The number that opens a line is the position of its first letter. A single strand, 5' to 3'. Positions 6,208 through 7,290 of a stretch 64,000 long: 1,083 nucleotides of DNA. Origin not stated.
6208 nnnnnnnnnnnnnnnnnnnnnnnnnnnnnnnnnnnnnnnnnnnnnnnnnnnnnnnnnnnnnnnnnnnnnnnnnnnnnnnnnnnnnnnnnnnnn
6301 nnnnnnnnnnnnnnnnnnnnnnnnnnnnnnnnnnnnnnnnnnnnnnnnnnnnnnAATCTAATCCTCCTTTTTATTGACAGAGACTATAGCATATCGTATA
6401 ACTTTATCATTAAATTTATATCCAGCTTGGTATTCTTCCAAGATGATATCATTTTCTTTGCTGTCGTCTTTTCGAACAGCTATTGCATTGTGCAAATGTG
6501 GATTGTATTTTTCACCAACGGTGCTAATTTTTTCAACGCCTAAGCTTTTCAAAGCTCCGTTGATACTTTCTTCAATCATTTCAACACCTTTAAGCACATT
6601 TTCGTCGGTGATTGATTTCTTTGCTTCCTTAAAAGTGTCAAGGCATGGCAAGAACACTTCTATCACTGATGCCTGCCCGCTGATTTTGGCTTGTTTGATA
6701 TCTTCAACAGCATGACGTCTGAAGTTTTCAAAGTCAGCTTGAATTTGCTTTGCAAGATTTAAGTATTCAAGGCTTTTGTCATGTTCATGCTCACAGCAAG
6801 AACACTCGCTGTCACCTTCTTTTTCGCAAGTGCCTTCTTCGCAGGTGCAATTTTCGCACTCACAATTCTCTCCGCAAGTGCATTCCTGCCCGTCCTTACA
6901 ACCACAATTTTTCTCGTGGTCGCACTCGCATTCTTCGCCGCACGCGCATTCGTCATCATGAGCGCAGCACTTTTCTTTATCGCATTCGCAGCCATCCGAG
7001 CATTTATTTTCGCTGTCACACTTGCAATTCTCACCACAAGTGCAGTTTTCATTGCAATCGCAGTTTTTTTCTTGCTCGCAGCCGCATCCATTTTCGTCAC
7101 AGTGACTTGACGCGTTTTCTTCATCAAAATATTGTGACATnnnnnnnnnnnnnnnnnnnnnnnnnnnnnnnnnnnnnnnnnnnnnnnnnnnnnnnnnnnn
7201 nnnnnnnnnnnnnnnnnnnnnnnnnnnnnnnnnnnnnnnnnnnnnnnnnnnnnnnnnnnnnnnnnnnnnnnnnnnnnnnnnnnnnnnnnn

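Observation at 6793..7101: GrpE carries a 30-cysteine, metallothionein-like N-terminal domain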

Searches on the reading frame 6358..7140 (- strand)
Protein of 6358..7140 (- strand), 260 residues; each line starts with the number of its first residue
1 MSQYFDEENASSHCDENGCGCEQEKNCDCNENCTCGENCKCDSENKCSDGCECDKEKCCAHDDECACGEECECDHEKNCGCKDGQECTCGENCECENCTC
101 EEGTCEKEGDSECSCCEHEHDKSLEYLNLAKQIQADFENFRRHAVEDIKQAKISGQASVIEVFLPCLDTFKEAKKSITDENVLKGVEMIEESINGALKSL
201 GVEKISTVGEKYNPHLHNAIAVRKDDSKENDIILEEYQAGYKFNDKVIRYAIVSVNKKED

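Call 4: search_protein_families(library=pfam, proteins=[window:6358-7140:-], max_evalue=1)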
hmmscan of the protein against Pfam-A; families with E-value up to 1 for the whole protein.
window:6358-7140:- (260 aa): 2 families
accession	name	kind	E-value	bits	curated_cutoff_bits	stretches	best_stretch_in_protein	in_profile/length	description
PF01025.24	GrpE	-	5.9e-33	114.3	25.8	1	122-257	26-165/165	GrpE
PF00131.25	Metallothio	-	0.011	16.2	23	1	77-122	4-44/64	Metallothionein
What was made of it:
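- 6358..6777 (-): Canonical GrpE body (residues 122-260, plus the stop codon): stalk helix, helical bundle and beta-wing. Pfam GrpE, 5.9e-33 (call 4).
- On GrpE (PF01025): 114.3 bits against a cutoff of 25.8, covering residues 122-257 (call 4).
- On Metallothionein: PF00131 scores 16.2 bits, below the cutoff of 23 (call 4).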

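Call 5: find_homologous_proteins(query=window:6358-7140:-, max_evalue=0.001)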
Query window:6358-7140:- (260 aa): 708 proteins with E <= 0.001 among 856 candidates; the best 120 are listed.
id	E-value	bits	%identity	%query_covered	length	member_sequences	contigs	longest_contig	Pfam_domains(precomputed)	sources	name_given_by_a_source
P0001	2.7e-159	547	95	100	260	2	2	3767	PF01025.25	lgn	-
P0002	1.1e-156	538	95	100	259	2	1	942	PF01025.25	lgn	-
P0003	1.0e-150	519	92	100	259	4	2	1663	PF01025.25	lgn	-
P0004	5.9e-126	438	76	100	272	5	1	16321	PF01025.25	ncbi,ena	-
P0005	1.5e-118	413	73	100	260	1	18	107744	PF01025.25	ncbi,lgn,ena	-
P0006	5.0e-100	353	76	90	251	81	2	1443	PF01025.25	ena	-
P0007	6.6e-94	333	70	92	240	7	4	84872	PF01025.25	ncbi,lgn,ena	-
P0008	1.7e-86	308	67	92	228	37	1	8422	PF01025.25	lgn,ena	-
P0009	3.6e-86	307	67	90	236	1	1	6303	PF01025.25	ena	-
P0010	2.6e-83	298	63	92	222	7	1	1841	PF01025.25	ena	-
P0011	8.7e-82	293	64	93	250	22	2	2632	PF01025.25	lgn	-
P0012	2.0e-80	288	71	83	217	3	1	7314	PF01025.25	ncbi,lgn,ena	-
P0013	1.6e-79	285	63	92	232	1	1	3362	PF01025.25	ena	-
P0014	1.7e-79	285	64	92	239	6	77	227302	PF01025.25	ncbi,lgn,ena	-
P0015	7.5e-79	283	69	82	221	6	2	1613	PF01025.25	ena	-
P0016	3.0e-78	281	64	92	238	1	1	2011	PF01025.25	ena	-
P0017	2.2e-77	278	61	92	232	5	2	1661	PF01025.25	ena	-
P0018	2.3e-77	278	61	92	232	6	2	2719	PF01025.25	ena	-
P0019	5.1e-76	274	64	88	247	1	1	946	PF01025.25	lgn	-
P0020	5.7e-76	274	59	100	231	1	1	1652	PF01025.25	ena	-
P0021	1.5e-75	272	58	93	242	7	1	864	PF01025.25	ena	-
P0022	6.3e-75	270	59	91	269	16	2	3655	PF01025.25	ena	-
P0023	2.6e-74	268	65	90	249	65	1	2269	PF01025.25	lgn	-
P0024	7.2e-73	264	60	89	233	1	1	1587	PF01025.25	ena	-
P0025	2.9e-72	262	57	90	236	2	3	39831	PF01025.25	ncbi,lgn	-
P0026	3.2e-72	261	60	92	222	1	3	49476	PF01025.25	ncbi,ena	-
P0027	4.7e-72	261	56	92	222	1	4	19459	PF01025.25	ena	-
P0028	5.7e-72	261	61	92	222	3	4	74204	PF01025.25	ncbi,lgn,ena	-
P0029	9.7e-72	260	56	92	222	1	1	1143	PF01025.25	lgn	-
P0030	1.4e-71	259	61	92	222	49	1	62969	PF01025.25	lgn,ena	-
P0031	3.9e-71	258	56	92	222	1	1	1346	PF01025.25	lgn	-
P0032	7.3e-71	257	68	71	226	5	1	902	PF01025.25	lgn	-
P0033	1.3e-70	256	63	76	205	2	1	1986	PF01025.25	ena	-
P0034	3.0e-70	255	66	76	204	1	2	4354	PF01025.25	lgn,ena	-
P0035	5.4e-70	254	70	67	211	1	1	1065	PF01025.25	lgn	-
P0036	7.2e-70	254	55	92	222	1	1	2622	PF01025.25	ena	-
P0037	9.5e-70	253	60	83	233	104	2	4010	PF01025.25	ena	-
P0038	2.4e-69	252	64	79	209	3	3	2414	PF01025.25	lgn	-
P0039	3.4e-69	252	60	81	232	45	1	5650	PF01025.25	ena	-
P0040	5.7e-69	251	59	92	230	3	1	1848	PF01025.25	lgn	-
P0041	1.0e-68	250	60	88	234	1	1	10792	PF01025.25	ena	-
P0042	1.1e-68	250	55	95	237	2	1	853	PF01025.25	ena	-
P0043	1.1e-68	250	58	92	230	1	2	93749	PF01025.25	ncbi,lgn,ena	-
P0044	1.2e-68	250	58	92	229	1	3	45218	PF01025.25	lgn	-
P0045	4.9e-68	248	68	71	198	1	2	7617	PF01025.25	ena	-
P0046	1.5e-67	246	55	90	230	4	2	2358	PF01025.25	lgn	-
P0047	1.6e-67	246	67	68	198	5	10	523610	PF01025.25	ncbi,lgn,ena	-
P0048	2.1e-67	246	64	69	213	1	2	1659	PF01025.25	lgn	-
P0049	2.3e-67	246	67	68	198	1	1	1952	PF01025.25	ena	-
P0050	2.4e-67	245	61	82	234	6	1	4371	PF01025.25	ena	-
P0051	7.3e-67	244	54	90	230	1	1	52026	PF01025.25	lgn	-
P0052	8.8e-67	244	64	76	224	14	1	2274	PF01025.25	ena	-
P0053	9.0e-67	244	66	70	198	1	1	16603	PF01025.25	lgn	-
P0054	9.8e-67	243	53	93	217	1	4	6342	PF01025.25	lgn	-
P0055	1.7e-66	243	64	69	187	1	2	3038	PF01025.25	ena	-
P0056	3.0e-66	242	67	71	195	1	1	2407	PF01025.25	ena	-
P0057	1.2e-65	240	53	91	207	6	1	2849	PF01025.25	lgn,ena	-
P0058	1.6e-65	239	58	92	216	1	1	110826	PF01025.25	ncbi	-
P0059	1.9e-65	239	63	76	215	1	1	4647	PF01025.25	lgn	-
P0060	2.1e-65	239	62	74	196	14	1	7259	PF01025.25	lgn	-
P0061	2.3e-65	239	57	92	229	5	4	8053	PF01025.25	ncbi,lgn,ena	-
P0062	4.2e-65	238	56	97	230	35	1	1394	PF01025.25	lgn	-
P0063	4.5e-65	238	55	90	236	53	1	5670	PF01025.25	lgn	-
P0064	7.5e-65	237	63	76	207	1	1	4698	PF01025.25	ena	-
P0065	7.9e-65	237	61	88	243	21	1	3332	PF01025.25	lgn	-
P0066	9.7e-65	237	66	67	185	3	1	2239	PF01025.25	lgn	-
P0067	1.0e-64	237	63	76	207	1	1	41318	PF01025.25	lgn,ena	-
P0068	1.4e-64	236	65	75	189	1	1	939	PF01025.25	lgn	-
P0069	1.8e-64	236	60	75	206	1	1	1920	PF01025.25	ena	-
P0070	2.8e-64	235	62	76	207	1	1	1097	PF01025.25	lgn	-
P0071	5.0e-64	235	60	82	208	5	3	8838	PF01025.25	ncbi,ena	-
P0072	8.0e-64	234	67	70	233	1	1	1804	PF01025.25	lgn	-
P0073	9.7e-64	234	57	83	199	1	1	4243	PF01025.25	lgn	-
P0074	1.5e-63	233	57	92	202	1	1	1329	PF01025.25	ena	-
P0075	1.6e-63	233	60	76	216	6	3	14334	PF01025.25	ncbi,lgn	-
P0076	1.8e-63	233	56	92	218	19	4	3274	PF01025.25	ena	-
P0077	2.8e-63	232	58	92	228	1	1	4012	PF01025.25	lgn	-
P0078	6.4e-63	231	58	82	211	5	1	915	PF01025.25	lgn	-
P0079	8.2e-63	231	61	76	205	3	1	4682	PF01025.25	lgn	-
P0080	8.4e-63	231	58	95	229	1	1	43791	PF01025.25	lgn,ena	-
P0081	1.2e-62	230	60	70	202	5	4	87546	PF01025.25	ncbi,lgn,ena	-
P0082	1.3e-62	230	57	88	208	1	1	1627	PF01025.25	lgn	-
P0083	1.6e-62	230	58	90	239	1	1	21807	PF01025.25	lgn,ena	-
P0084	1.8e-62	229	64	70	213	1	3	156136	PF01025.25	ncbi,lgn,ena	-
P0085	2.3e-62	229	64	70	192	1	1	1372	PF01025.25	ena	-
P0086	2.4e-62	229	64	70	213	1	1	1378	PF01025.25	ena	-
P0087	2.5e-62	229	67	65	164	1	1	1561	PF01025.25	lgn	-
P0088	4.5e-62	228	47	88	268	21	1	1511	PF01025.25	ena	-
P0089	5.1e-62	228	58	74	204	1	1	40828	PF01025.25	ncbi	-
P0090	5.6e-62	228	60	92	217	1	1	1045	PF01025.25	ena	-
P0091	6.1e-62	228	63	70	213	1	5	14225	PF01025.25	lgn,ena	-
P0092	7.3e-62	227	62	77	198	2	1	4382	PF01025.25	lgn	-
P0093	1.1e-61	227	64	73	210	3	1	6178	PF01025.25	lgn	-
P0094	1.3e-61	227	65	76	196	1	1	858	PF01025.25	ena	-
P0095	1.6e-61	226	66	69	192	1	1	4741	PF01025.25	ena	-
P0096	1.6e-61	226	59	76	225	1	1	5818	PF01025.25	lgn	-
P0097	1.8e-61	226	64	67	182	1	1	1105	PF01025.25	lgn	-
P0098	2.1e-61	226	75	51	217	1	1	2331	PF01025.25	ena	-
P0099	2.2e-61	226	64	76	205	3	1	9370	PF01025.25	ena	-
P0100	2.4e-61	226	51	83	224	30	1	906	PF01025.25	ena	-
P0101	2.9e-61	225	64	76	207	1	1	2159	PF01025.25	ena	-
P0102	3.1e-61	225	61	73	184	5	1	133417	PF01025.25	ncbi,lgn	-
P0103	3.1e-61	225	65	71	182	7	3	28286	PF01025.25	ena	-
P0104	3.4e-61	225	60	92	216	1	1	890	PF01025.25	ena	-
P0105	3.4e-61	225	75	51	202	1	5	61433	PF01025.25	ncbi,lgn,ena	-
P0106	6.4e-61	224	52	94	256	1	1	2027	PF01025.25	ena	-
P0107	8.1e-61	224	59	83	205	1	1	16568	PF01025.25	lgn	-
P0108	9.3e-61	224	55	98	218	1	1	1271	PF01025.25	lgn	-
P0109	9.7e-61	224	62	70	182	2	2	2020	PF01025.25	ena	-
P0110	9.9e-61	224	77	52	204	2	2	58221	PF01025.25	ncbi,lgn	-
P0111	1.2e-60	223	62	76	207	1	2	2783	PF01025.25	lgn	-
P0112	1.3e-60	223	64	65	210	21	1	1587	PF01025.25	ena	-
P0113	1.4e-60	223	59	80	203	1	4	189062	PF01025.25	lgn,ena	-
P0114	1.8e-60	223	49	91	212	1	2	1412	PF01025.25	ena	-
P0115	2.3e-60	223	65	70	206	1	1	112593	PF01025.25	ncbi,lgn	-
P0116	2.5e-60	222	58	92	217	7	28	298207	PF01025.25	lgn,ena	-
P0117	3.9e-60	222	60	89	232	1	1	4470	PF01025.25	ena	-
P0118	4.2e-60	222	57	90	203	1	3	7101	PF01025.25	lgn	-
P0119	4.4e-60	222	75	55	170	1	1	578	PF01025.25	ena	-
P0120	5.0e-60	221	58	92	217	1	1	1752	PF01025.25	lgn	-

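Call 10: find_related_loci(query=A1, collection=genome_contigs, flank=6000)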
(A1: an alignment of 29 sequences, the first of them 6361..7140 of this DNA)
Query A1 (260 aa) in genome_contigs; peptide patterns used: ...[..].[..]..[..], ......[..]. (x = any residue, [..] = any of these).
600 stretches matched a pattern (row limit reached: there are more); 574 encode a relative of the query (tblastn E <= 1e-3); the best 80 are kept; 80 distinct loci.
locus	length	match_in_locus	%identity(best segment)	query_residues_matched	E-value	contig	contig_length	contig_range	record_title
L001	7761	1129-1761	56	8-260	5e-80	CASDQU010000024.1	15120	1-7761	uncultured Firmicutes bacterium isolate CO.A26.metabat-bins.279 genome assembly, contig: CO.A26.metabat-bins.279.fa_k141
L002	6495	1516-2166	62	42-260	1e-78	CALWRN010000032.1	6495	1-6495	MAG: uncultured Clostridia bacterium isolate E21__bin145 genome assembly, contig: E21__k127_271532, whole genome shotgun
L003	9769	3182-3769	60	46-260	2e-76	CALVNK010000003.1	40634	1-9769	MAG: uncultured Clostridia bacterium isolate BRZ_B__bin17 genome assembly, contig: BRZ_B__NODE_1288_length_40634_cov_5.1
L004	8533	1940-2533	66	76-257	2e-71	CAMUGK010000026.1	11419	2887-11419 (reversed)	MAG TPA_asm: uncultured Firmicutes bacterium isolate SRR14038242_bin.50_metawrap_v1.3_MAG genome assembly, contig: NODE.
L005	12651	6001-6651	57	23-260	1e-69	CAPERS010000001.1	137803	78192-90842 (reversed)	MAG TPA_asm: uncultured Eubacteriales bacterium isolate MGBC153948 genome assembly, contig: MGBC153948.1, whole genome s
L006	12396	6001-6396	75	126-257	1e-66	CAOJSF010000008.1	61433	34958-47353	MAG TPA_asm: uncultured Clostridia bacterium isolate SRR15604559_bin.67_metawrap_v1.3_MAG genome assembly, contig: NODE.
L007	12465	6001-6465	65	96-257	2e-66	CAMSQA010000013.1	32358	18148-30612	MAG TPA_asm: uncultured Clostridia bacterium isolate ERR9465718_bin.4_metawrap_v1.3_MAG genome assembly, contig: NODE.98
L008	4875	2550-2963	69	123-260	1e-63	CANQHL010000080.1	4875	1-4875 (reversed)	MAG: uncultured Clostridia bacterium isolate Lapin-030__bin48 genome assembly, contig: Lapin-030__NODE_20963_length_4875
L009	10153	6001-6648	52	44-257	1e-62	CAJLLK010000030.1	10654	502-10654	MAG TPA_asm: uncultured Catabacter sp. isolate ERR321592-bin.10 genome assembly, contig: NODE_1988_length_10654_cov_4.88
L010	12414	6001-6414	71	121-258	2e-58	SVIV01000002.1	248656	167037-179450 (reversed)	MAG: Clostridiales bacterium isolate SIG418 NODE_544_length_248656_cov_8.712195, whole genome shotgun sequence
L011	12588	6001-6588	51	65-251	9e-55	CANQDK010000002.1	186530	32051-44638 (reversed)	MAG: uncultured Clostridia bacterium isolate Lapin-005__bin60 genome assembly, contig: Lapin-005__NODE_34_length_186530_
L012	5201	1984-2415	63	117-260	3e-54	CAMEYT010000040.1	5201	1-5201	MAG: uncultured Firmicutes bacterium isolate SRR15057929_bin.33_metaWRAP_v1.3_MAG genome assembly, contig: ERZ10407480.7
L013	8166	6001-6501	55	93-257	1e-54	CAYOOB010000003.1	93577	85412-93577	MAG TPA_asm: uncultured Lachnospiraceae bacterium isolate SRP141132_co3_356 genome assembly, contig: NODE_66_length_9357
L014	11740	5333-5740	64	122-257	9e-54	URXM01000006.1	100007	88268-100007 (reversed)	uncultured Clostridiales bacterium isolate UMGS1447 genome assembly, contig: NODE_48_length_100007_cov_10.280194, whole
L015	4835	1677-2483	47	1-259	4e-51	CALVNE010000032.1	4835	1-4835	MAG: uncultured Clostridia bacterium isolate BRZ_EH__bin128 genome assembly, contig: BRZ_EH__NODE_31118_length_4835_cov_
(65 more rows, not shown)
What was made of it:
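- Tried and rejected: The host's taxonomy stays unresolved beyond 'uncultured Clostridia/Firmicutes gut MAGs' (call 10).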

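Call 18: find_encoding_contigs(protein=window:6358-7140:-, flank=10000, max_places=6)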
Protein window:6358-7140:- (260 aa): 22 contigs read that carry it; 6 places shown.
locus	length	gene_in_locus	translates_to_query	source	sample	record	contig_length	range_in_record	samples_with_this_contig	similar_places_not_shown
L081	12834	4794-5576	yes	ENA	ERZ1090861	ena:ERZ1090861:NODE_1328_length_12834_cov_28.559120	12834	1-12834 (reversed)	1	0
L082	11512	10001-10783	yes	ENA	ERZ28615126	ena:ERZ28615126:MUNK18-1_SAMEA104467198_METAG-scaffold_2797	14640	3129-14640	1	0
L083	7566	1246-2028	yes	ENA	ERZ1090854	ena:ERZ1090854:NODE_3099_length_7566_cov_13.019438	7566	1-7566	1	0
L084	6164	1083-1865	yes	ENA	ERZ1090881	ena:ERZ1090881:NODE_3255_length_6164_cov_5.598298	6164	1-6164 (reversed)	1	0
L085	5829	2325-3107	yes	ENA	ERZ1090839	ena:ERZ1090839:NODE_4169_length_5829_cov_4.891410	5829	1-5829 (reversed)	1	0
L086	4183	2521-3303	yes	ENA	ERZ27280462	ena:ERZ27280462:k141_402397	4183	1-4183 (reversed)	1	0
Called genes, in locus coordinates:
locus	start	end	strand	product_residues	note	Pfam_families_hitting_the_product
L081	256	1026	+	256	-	PF04542:Sigma70_r2, PF04539:Sigma70_r3, PF01381:HTH_3 (faint), PF08281:Sigma70_r4_2, PF04545:Sigma70_r4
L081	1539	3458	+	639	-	PF13306:LRR_5, PF13855:LRR_8 (faint), PF13306:LRR_5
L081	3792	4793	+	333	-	PF01628:HrcA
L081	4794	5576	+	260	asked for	PF01025:GrpE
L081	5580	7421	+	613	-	PF00012:HSP70, PF06723:MreB_Mbl, PF00012:HSP70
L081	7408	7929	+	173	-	PF00857:Isochorismatase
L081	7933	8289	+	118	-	PF00719:Pyrophosphatase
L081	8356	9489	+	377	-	PF00226:DnaJ, PF01556:DnaJ_C, PF27659:CHP02642 (faint), PF00684:DnaJ_CXXCXGXG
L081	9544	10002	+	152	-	-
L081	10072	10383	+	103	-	-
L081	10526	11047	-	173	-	PF00300:His_Phos_1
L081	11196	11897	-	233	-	PF20260:PUA_4, PF04452:Methyltrans_RNA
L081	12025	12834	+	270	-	?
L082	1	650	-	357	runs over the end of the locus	PF01368:DHH, PF02272:DHHA1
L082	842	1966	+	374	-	PF02491:SHS2_FTSA (weak), PF14450:FtsA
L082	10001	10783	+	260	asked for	PF01025:GrpE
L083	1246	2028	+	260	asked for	PF01025:GrpE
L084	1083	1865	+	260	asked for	PF01025:GrpE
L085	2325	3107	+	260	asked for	PF01025:GrpE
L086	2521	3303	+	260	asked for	PF01025:GrpE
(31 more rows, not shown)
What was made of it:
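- Closest known: Hsp33 and DnaJ zinc centres. Same: The DnaJ zinc-finger domain is present in this operon (call 18).
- Checked: The identical protein is encoded on 22 contigs from independent assemblies (call 18).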

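Call 20: find_encoding_contigs(protein=P0005, flank=10000, max_places=2)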
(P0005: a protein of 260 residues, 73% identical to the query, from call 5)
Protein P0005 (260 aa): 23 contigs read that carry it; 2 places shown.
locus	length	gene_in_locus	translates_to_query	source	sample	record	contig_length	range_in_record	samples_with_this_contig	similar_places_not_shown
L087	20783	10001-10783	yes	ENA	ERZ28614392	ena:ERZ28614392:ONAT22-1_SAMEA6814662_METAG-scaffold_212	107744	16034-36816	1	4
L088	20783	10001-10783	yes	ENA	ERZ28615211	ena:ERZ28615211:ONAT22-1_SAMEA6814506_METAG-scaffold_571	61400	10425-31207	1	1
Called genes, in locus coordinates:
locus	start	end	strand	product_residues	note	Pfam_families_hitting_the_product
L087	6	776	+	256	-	PF04542:Sigma70_r2, PF04539:Sigma70_r3, PF01381:HTH_3 (faint), PF08281:Sigma70_r4_2, PF04545:Sigma70_r4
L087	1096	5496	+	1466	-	PF13306:LRR_5, PF13855:LRR_8 (faint), PF13306:LRR_5, PF25421:DUF7891 (faint), PF13306:LRR_5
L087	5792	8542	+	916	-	PF13306:LRR_5, PF13855:LRR_8 (weak)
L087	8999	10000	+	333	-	PF01628:HrcA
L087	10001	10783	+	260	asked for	PF01025:GrpE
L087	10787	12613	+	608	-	PF00012:HSP70, PF06723:MreB_Mbl, PF00012:HSP70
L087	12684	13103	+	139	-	PF00857:Isochorismatase (faint)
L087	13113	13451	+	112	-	PF00719:Pyrophosphatase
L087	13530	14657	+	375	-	PF00226:DnaJ, PF01556:DnaJ_C, PF15777:Anti-TRAP (faint), PF00684:DnaJ_CXXCXGXG, PF27659:CHP02642 (weak)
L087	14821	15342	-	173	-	PF00300:His_Phos_1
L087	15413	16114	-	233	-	PF20260:PUA_4, PF04452:Methyltrans_RNA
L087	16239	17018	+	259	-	PF00459:Inositol_P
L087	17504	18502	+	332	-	-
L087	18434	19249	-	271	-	PF00528:BPD_transp_1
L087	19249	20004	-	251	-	PF00005:ABC_tran, PF13304:AAA_21 (faint)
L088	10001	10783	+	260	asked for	PF01025:GrpE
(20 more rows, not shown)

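Call 21: find_encoding_contigs(protein=P0004, flank=10000, max_places=2)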
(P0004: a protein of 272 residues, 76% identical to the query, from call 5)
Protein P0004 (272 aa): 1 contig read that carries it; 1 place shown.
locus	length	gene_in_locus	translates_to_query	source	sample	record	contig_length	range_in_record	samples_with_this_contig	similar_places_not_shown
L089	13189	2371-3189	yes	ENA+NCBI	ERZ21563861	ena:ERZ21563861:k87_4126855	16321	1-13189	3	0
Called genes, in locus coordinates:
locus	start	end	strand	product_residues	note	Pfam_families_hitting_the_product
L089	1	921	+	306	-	?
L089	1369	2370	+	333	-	PF01628:HrcA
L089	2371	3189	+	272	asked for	PF01025:GrpE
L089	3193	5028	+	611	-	PF00012:HSP70, PF06723:MreB_Mbl, PF00012:HSP70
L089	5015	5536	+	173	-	PF00857:Isochorismatase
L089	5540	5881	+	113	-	PF00719:Pyrophosphatase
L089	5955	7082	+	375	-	PF00226:DnaJ, PF01556:DnaJ_C, PF27659:CHP02642 (faint), PF00684:DnaJ_CXXCXGXG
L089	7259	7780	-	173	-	PF00300:His_Phos_1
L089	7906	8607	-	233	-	PF20260:PUA_4, PF04452:Methyltrans_RNA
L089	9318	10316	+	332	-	-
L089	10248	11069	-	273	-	PF00528:BPD_transp_1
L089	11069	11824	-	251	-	PF00005:ABC_tran, PF13304:AAA_21 (faint)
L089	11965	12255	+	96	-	-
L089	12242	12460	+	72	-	-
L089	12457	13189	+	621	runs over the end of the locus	PF16510:P22_portal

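Call 41: predict_structure(alignment_id=A1)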
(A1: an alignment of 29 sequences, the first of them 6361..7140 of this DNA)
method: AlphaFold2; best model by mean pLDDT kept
length: 260 residues; sequences in the alignment: 29
mean_pLDDT: 64.0   pTM: 0.39
mean pLDDT of the five models: 64.0, 63.5, 63.1, 55.1, 54.2
residues with pLDDT >= 90: 19; 70-90: 118; 50-70: 18; < 50: 105
segments of 3 or more residues with pLDDT < 50: 1-30, 32-36, 49-114, 116-118
pLDDT, mean of each block of 10 residues (from residue 1): 37 32 37 51 53 35 33 36 39 38 42 46 84 93 89 85 83 86 87 86 84 83 78 83 86 77
secondary structure, 60 per line:
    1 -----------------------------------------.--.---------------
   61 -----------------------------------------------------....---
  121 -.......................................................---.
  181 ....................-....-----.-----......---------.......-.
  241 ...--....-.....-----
elements in order: H114-117 H122-176 H180-200 E202-205 E217-222 E232-238 E240-243 E246-249 E251-255
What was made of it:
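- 6793..7101 (-): Cys-rich module, GrpE residues 14-116: 30 Cys, 12 CxC, 2 CC. The whole tail (residues 1-121) has net charge -30. AF2 pLDDT is below 50 for most of this stretch (call 41).
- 6358..6777 (-): AF2 pLDDT 77-93, with helices 122-176 and 180-200 followed by beta strands (call 41).
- On GrpE (PF01025): AF2 gives pLDDT 77-93 for residues 122-260, with helices 122-176 and 180-200 and six strands (call 41).
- AF2 gives no confident fold (pLDDT below 50, call 41).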
